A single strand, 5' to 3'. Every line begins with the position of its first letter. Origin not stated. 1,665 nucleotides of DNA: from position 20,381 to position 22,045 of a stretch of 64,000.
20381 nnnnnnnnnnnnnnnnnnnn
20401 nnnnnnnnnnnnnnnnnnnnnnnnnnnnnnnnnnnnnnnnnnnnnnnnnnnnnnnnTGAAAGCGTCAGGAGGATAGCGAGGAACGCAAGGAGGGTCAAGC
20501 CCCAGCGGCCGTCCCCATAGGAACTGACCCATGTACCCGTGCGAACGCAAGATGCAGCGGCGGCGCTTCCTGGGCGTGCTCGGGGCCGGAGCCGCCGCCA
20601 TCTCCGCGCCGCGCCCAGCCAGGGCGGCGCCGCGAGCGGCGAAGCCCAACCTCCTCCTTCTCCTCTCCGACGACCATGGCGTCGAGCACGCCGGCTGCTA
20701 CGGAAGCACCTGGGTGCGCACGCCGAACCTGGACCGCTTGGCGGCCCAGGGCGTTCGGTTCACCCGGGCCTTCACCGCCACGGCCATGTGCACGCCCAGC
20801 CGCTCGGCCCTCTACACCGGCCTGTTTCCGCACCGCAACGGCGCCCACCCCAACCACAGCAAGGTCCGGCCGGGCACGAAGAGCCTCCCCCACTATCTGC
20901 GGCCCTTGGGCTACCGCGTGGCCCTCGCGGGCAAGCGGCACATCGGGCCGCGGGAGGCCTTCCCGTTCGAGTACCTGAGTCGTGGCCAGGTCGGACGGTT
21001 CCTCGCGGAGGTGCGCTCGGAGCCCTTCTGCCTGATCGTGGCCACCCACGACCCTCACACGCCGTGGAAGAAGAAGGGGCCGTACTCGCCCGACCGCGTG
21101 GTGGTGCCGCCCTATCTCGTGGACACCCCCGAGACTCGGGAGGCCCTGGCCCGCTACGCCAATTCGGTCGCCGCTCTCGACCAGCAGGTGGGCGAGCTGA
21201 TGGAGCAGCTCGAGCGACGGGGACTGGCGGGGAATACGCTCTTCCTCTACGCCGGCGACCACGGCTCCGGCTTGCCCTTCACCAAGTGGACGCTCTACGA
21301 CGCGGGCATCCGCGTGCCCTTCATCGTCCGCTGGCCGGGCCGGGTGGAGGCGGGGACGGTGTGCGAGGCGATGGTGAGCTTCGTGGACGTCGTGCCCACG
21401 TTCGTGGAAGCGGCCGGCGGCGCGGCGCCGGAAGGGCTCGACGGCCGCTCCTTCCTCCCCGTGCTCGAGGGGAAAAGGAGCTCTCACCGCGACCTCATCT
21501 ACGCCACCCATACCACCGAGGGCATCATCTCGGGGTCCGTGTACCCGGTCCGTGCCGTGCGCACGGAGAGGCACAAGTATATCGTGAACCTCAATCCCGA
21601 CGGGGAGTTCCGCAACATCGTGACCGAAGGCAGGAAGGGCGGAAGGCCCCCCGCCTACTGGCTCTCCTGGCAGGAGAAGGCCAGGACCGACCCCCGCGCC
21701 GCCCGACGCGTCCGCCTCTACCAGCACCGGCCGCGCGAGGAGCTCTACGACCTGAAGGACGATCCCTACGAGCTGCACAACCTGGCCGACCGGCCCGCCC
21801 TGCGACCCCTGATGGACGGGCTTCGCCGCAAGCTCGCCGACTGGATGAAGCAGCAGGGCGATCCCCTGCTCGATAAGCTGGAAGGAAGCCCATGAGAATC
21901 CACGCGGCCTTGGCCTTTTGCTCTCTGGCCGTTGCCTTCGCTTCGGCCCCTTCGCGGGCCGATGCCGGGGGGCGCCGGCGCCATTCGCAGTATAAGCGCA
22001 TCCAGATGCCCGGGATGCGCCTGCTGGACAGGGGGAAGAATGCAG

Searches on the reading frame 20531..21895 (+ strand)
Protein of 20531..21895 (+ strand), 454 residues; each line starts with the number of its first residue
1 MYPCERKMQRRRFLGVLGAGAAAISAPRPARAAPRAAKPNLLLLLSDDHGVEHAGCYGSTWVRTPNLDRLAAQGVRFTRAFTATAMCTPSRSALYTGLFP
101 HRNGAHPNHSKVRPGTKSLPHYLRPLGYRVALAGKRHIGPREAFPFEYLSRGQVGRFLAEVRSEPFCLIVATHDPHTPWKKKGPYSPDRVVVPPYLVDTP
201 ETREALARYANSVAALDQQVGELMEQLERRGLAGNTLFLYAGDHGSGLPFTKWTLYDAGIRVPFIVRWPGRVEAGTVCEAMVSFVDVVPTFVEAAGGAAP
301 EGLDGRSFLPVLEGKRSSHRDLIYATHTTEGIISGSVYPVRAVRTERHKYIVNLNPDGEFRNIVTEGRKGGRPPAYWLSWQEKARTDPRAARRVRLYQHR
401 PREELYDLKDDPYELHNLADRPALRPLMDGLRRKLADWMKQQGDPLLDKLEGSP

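Call 46: search_protein_families(library=pfam, proteins=[window:20531-21895:+], max_evalue=0.001)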
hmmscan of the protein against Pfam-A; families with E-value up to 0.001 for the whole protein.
window:20531-21895:+ (454 aa): 3 families
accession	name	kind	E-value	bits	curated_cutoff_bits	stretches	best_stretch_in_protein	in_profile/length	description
PF00884.28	Sulfatase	-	1.3e-49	169.5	25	2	157-296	156-300/301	Sulfatase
PF16347.10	SGSH_C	-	1.6e-25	90.5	29.3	2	250-352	6-108/154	N-sulphoglucosamine sulphohydrolase, C-terminal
PF01663.27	Phosphodiest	-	5.9e-10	39.7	23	1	163-245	158-220/342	Type I phosphodiesterase / nucleotide pyrophosphatase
